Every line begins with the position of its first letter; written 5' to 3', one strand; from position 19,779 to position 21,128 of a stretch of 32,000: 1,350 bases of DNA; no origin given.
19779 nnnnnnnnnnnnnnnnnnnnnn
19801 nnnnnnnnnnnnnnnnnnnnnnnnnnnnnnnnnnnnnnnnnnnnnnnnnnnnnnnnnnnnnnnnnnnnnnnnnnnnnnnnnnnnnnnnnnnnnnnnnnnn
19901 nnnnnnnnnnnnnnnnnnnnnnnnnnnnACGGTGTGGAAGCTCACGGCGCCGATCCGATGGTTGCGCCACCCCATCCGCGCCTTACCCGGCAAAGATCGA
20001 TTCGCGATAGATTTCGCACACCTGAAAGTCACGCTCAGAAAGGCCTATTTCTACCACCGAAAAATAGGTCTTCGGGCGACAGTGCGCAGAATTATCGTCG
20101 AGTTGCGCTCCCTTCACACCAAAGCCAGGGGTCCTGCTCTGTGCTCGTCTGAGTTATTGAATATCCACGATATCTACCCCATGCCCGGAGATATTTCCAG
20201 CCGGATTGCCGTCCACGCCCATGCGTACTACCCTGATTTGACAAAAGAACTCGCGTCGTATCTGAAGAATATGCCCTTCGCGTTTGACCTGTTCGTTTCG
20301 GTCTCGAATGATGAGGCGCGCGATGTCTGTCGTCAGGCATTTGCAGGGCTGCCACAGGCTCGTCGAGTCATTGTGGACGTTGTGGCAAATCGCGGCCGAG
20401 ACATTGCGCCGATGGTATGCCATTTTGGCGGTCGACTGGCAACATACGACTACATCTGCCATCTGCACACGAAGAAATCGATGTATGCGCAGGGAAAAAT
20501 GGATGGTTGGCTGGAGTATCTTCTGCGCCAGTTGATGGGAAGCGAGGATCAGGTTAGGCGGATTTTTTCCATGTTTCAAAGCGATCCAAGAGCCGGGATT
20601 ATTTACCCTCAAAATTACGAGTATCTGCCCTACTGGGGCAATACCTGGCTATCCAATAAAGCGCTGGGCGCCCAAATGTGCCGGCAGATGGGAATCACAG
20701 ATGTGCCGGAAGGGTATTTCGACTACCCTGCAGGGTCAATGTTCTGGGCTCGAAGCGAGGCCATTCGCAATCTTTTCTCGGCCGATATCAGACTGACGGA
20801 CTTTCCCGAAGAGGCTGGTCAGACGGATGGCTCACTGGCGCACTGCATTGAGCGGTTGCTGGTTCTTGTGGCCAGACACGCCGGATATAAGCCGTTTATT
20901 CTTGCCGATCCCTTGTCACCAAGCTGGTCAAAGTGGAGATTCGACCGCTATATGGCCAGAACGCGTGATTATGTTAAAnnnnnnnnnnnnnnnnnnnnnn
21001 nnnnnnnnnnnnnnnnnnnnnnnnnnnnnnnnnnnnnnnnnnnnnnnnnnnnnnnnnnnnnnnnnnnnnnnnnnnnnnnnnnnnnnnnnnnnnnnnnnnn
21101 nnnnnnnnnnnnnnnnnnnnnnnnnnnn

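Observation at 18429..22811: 1460-aa fusion of GT4, coiled coil, RgpF and an atypical HAD-like module: a single-protein polymerase/terminator architecture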

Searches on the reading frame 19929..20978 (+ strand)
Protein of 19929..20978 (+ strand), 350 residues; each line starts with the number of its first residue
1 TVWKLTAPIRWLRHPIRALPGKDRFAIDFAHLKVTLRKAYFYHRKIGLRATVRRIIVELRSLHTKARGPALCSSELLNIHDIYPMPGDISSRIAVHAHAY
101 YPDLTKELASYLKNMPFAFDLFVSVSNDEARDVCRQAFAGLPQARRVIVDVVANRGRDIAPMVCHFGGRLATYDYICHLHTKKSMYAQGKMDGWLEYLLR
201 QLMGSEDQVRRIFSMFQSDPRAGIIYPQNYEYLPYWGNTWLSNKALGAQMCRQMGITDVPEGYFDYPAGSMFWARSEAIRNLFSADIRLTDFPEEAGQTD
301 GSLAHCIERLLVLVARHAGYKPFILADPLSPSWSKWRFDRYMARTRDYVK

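Call 22: find_homologous_proteins(query=window:19929-20978:+, max_evalue=0.00001)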
Query window:19929-20978:+ (350 aa): 215 proteins with E <= 0.00001 among 2340 candidates; the best 120 are listed.
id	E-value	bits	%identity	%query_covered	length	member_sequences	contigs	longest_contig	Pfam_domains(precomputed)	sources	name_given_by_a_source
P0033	2.9e-151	522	76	83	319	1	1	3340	PF05045.18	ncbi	-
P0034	7.2e-100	353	53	82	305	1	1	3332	PF05045.18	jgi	-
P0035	2.5e-94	335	52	78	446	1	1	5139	PF05045.18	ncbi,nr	ncbi:MAG TPA: rhamnan synthesis F family protein, partial [Anaerolineales bacterium]|nr:rhamnan synt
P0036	2.0e-93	332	53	78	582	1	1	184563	PF05045.18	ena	-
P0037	2.1e-93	332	52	78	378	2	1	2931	PF05045.18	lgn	-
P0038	1.8e-91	325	73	59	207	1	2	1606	PF05045.18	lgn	-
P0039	1.1e-88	316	52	78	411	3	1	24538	PF05045.18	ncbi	ncbi:MAG: rhamnan synthesis F family protein [Syntrophobacteraceae bacterium]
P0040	1.3e-87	313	53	73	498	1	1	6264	PF05045.18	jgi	jgi:hypothetical protein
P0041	2.4e-77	279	47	72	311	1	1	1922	PF05045.18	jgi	jgi:lipopolysaccharide biosynthesis protein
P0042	7.4e-75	271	74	45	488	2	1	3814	PF05045.18,PF00702.33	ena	-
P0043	7.0e-68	248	47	66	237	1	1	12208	PF05045.18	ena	-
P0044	7.1e-66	241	43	75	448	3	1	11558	PF05045.18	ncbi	-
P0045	7.4e-64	234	79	36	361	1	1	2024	PF13419.13,PF05045.18,PF00702.33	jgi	jgi:FMN phosphatase YigB (HAD superfamily)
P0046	8.7e-59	218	46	68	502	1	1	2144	PF05045.18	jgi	jgi:phosphoglycolate phosphatase-like HAD superfamily hydrolase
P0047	1.1e-57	214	43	72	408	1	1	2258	PF05045.18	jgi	jgi:lipopolysaccharide biosynthesis protein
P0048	9.1e-51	191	43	68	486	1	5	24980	PF05045.18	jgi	jgi:hypothetical protein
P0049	1.7e-50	190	43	65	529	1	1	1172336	PF05045.18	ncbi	-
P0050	5.0e-50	189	39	74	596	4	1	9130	PF05045.18,PF14307.13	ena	-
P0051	1.1e-48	185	43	66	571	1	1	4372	PF05045.18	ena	-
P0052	4.1e-48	183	56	42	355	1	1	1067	PF05045.18,PF00702.33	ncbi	ncbi:MAG: rhamnan synthesis F family protein, partial [Anaerolineales bacterium]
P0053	8.1e-48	182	38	66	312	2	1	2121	PF05045.18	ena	-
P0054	2.5e-47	180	42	68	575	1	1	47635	PF05045.18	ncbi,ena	-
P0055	1.1e-46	178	41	65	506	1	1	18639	PF05045.18,PF14307.13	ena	-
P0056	1.9e-46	177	39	70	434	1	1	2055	PF05045.18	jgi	jgi:hypothetical protein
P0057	2.3e-46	177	40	67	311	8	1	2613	PF05045.18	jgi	jgi:lipopolysaccharide biosynthesis protein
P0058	2.9e-46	177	39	70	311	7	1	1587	PF05045.18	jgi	jgi:lipopolysaccharide biosynthesis protein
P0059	7.9e-46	175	34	83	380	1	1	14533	PF05045.18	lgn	-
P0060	1.8e-45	174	39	69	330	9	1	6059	PF05045.18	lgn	-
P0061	2.3e-45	174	42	64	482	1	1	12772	PF05045.18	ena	-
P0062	2.4e-45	173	41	68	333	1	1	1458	PF05045.18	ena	-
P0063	2.5e-45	173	40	68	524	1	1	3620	PF05045.18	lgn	-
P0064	2.5e-45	173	39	70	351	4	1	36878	PF05045.18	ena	-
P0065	3.2e-45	173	40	66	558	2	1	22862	PF05045.18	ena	-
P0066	8.6e-45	172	34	87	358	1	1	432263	PF05045.18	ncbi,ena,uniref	ncbi:rhamnan synthesis F family protein [Achromobacter spanius]|uniref:rhamnan synthesis F family pr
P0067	1.2e-44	171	40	69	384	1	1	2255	PF05045.18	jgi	jgi:lipopolysaccharide biosynthesis protein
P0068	1.3e-44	171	39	69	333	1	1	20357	PF05045.18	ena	-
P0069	2.6e-44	170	38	68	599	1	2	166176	PF05045.18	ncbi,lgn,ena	-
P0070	4.3e-44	169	34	78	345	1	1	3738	PF05045.18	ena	-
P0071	1.0e-43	168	39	69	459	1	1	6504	PF05045.18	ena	-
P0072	1.1e-43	168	38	67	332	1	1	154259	PF05045.18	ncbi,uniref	ncbi:rhamnan synthesis F family protein [Legionella sp. CNM-1927-20]|uniref:rhamnan synthesis F fami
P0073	1.2e-43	168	37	80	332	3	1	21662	PF05045.18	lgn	-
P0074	1.6e-43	168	36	69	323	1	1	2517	PF05045.18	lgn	-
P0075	2.1e-43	167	36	69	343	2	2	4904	PF05045.18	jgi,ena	-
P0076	2.2e-43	167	36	79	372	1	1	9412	PF05045.18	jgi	-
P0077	2.2e-43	167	42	65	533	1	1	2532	PF05045.18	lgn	-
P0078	2.3e-43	167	41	65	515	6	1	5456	PF05045.18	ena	-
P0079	3.0e-43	167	37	67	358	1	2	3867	PF05045.18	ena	-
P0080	3.6e-43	166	38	65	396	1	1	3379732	PF05045.18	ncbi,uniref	ncbi:rhamnan synthesis F family protein [Legionella sp. D16C41]|uniref:rhamnan synthesis F family pr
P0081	4.2e-43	166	38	65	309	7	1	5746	PF05045.18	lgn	-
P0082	5.9e-43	166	40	70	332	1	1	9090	PF05045.18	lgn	-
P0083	6.1e-43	166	37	73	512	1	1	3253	PF05045.18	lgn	-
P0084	7.2e-43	165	37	68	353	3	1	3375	PF05045.18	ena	-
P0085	3.5e-42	163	38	67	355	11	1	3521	PF05045.18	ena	-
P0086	5.0e-42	163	33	82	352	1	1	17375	PF05045.18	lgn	-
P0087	5.6e-42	162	32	69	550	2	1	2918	PF05045.18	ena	-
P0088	6.6e-42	162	36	80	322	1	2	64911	PF05045.18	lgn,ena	-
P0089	1.1e-41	161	33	87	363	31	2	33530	PF05045.18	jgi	jgi:hypothetical protein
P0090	1.4e-41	161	37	68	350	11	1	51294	PF05045.18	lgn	-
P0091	1.9e-41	161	38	67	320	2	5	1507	PF05045.18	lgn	-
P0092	2.1e-41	161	38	67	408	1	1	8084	PF05045.18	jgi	jgi:hypothetical protein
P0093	2.3e-41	160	38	61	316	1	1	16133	PF05045.18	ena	-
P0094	3.1e-41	160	39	66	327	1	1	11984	PF05045.18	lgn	-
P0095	3.6e-41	160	37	68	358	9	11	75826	PF05045.18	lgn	-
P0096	4.1e-41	160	38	68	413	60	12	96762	PF05045.18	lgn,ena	-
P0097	4.3e-41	160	38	68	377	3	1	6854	PF05045.18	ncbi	-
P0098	4.6e-41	159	38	67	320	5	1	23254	PF05045.18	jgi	jgi:lipopolysaccharide biosynthesis protein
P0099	5.5e-41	159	36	68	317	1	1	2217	PF05045.18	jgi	jgi:lipopolysaccharide biosynthesis protein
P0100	8.0e-41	159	40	65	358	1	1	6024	PF05045.18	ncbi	-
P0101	1.1e-40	158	37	69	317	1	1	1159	PF05045.18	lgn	-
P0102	1.1e-40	158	38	67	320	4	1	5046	PF05045.18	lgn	-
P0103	1.2e-40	158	33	87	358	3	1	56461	PF05045.18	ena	-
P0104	1.7e-40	158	39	65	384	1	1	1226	PF05045.18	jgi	jgi:hypothetical protein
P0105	1.7e-40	158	38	65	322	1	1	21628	PF05045.18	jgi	jgi:lipopolysaccharide biosynthesis protein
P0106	2.0e-40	157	37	66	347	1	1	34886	PF05045.18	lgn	-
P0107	2.2e-40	157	37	67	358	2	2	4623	PF05045.18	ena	-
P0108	2.3e-40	157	38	66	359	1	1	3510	PF05045.18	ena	-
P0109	2.3e-40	157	39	65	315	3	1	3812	PF05045.18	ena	-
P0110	3.0e-40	157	39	65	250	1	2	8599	PF05045.18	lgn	-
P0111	3.6e-40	156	38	62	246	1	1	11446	PF05045.18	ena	-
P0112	3.7e-40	156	38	68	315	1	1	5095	PF05045.18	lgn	-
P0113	3.7e-40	156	39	67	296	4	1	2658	PF05045.18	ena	-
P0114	4.6e-40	156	35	78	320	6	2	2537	PF05045.18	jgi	jgi:lipopolysaccharide biosynthesis protein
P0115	6.8e-40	156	38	65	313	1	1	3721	PF05045.18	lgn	-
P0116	7.2e-40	155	37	68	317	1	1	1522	PF05045.18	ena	-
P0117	7.2e-40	155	37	65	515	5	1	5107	PF05045.18,PF21374.4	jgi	-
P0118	9.0e-40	155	36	79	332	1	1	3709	PF05045.18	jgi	jgi:lipopolysaccharide biosynthesis protein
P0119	9.5e-40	155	37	65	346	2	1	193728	PF05045.18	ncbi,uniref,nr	ncbi:rhamnan synthesis F family protein [Chthonobacter albigriseus]|uniref:rhamnan synthesis F famil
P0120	1.2e-39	155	38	67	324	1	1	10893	PF05045.18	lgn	-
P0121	1.3e-39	155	38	68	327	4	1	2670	PF05045.18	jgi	jgi:lipopolysaccharide biosynthesis protein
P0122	1.4e-39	155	38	65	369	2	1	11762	PF05045.18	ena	-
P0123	1.9e-39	154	33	65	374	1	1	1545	PF05045.18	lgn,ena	-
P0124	2.2e-39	154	36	67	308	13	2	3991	PF05045.18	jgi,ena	-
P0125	3.5e-39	153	37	70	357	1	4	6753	PF05045.18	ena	-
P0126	4.4e-39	153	38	66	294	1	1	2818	PF05045.18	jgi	jgi:lipopolysaccharide biosynthesis protein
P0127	4.9e-39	153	37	68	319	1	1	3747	PF05045.18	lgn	-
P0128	5.6e-39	153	37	65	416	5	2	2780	PF05045.18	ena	-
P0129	7.9e-39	152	38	64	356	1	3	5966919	PF05045.18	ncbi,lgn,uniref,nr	ncbi:rhamnan synthesis F family protein [Bordetella bronchialis]|uniref:Rhamnan synthesis protein F 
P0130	9.4e-39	152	38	67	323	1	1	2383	PF05045.18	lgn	-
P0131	9.4e-39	152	35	71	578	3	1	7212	PF05045.18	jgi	jgi:GT2 family glycosyltransferase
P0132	1.1e-38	152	39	65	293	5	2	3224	PF05045.18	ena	-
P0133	1.1e-38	152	38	65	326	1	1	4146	PF05045.18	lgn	-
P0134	1.1e-38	152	38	69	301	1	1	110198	PF05045.18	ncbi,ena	-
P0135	1.1e-38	152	37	68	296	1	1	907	PF05045.18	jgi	jgi:lipopolysaccharide biosynthesis protein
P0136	2.0e-38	151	36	66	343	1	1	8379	PF05045.18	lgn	-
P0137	2.4e-38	150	36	68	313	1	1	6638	PF05045.18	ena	-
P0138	2.8e-38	150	38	67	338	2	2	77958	PF05045.18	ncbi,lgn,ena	-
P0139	4.3e-38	150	37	68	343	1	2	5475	PF05045.18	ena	-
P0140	4.4e-38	150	35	72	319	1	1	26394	PF05045.18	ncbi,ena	-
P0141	4.6e-38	150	36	68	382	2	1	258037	PF05045.18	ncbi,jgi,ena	jgi:hypothetical protein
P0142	4.9e-38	149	36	68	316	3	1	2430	PF05045.18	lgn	-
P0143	5.0e-38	149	35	75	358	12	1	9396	PF05045.18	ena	-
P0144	5.1e-38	149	38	66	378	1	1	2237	PF05045.18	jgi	jgi:hypothetical protein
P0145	5.6e-38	149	42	59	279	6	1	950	PF05045.18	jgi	jgi:O-antigen biosynthesis protein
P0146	6.4e-38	149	37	66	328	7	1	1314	PF05045.18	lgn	-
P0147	8.0e-38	149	36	73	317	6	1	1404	PF05045.18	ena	-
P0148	8.2e-38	149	40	67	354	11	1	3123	PF05045.18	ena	-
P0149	9.6e-38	148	37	70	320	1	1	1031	PF05045.18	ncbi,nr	ncbi:MAG TPA: rhamnan synthesis F family protein, partial [Acidobacteriota bacterium]|nr:rhamnan syn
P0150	2.1e-37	147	36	68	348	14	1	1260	PF05045.18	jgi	jgi:lipopolysaccharide biosynthesis protein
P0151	2.2e-37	147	38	66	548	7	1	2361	PF05045.18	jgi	-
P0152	2.8e-37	147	35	69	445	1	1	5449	PF05045.18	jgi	jgi:hypothetical protein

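Call 31: predict_structure(alignment_id=A1)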
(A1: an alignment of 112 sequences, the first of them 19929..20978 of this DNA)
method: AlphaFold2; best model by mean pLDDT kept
length: 350 residues; sequences in the alignment: 112
mean_pLDDT: 85.6   pTM: 0.80
mean pLDDT of the five models: 85.6, 84.8, 84.6, 84.4, 83.9
residues with pLDDT >= 90: 231; 70-90: 42; 50-70: 46; < 50: 31
segments of 3 or more residues with pLDDT < 50: 1-25, 348-350
pLDDT, mean of each block of 10 residues (from residue 1): 44 43 52 64 59 76 62 82 97 98 98 98 98 98 98 96 98 99 86 95 98 98 97 89 96 95 92 99 97 93 97 98 93 64 50
secondary structure, 60 per line:
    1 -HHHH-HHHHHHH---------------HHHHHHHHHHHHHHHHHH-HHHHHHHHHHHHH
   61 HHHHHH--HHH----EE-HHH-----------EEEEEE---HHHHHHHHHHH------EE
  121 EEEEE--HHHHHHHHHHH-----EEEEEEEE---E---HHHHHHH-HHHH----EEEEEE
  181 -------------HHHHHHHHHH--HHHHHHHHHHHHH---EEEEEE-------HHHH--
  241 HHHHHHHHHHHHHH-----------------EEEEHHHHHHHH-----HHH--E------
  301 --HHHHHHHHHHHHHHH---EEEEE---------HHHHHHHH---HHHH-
elements in order: H2-5 H7-13 H29-46 H48-66 E93-98 H102-112 E119-125 H128-138 E144-151 H159-165 H167-170 E175-180 H194-203 H206-218 E222-227 H235-238 H241-254 E272-275 H276-283 H303-317 E321-325 H335-342 H346-349

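Call 34: fold_search(model_id=the predicted structure, library=pdb)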
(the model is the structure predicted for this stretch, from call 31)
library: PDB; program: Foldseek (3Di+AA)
matches with E <= 10: 1797; with E <= 0.001: 14
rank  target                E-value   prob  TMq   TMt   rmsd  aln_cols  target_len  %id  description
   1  2z87_B                1.6e-05  1.00  0.32  0.20  11.4       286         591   10  Crystal structure of chondroitin polymerase from Escherichia coli strain K4 (K4CP) complexed with UDP-GalNAc and UDP (released 2008-09-16)
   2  8vxh_A                3.7e-05  1.00  0.37  0.40   8.0       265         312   13  Cryo-EM Structure of the Glycosyltransferase ArnC from Salmonella enterica in the Apo State Determined on Talos Arctic (released 2025-02-05)
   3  9yq2_A                9.0e-05  1.00  0.31  0.23  11.8       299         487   11  Chlorella virus hyaluronan synthase bound to DDM (released 2025-12-10)
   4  7ui6_A                1.3e-04  0.99  0.30  0.19  15.4       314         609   11  CryoEM structure of LARGE1 from C1 reconstruction (released 2023-03-08)
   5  2y4m_A                1.6e-04  1.00  0.31  0.29  10.1       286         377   10  MANNOSYLGLYCERATE SYNTHASE IN COMPLEX WITH GDP-Mannose (released 2011-02-02)
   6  6fxk_A                3.0e-04  1.00  0.35  0.20   6.7       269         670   10  Crystal Structure of full-length Human Lysyl Hydroxylase LH3 (released 2018-08-22)
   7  9omn_B                3.4e-04  1.00  0.34  0.42   6.8       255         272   12  WrtF fucosyltransferase - GDP-2-deoxy-2-fluoro-beta-L-fucose (released 2025-10-29)
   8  2z86_B                3.4e-04  1.00  0.35  0.22   8.1       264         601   11  Crystal structure of chondroitin polymerase from Escherichia coli strain K4 (K4CP) complexed with UDP-GlcUA and UDP (released 2008-09-16)
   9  2z86_C                3.8e-04  1.00  0.36  0.22   7.8       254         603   11  Crystal structure of chondroitin polymerase from Escherichia coli strain K4 (K4CP) complexed with UDP-GlcUA and UDP (released 2008-09-16)
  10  2z87_A                4.6e-04  1.00  0.35  0.22   8.8       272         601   10  Crystal structure of chondroitin polymerase from Escherichia coli strain K4 (K4CP) complexed with UDP-GalNAc and UDP (released 2008-09-16)
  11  2z86_D                5.5e-04  1.00  0.34  0.21   9.3       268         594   11  Crystal structure of chondroitin polymerase from Escherichia coli strain K4 (K4CP) complexed with UDP-GlcUA and UDP (released 2008-09-16)
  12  2bo7_A                5.8e-04  0.92  0.27  0.26  10.1       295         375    8  DISSECTION OF MANNOSYLGLYCERATE SYNTHASE: AN ARCHETYPAL MANNOSYLTRANSFERASE (released 2005-06-06)
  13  1omx_A                6.2e-04  1.00  0.34  0.46  10.2       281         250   12  Crystal structure of mouse alpha-1,4-N-acetylhexosaminyltransferase (EXTL2) (released 2003-04-22)
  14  9omm_A                9.4e-04  1.00  0.34  0.44   6.5       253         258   12  WrtF fucosyltransferase - tetrasaccharide product (released 2025-10-29)
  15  6tex_A                1.1e-03  1.00  0.36  0.20   6.7       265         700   10  Crystal Structure of full-length Human Lysyl Hydroxylase LH3 - Val80Lys mutant - Cocrystal with Fe2+, Mn2+, UDP-Glucos (released 2021-05-19)
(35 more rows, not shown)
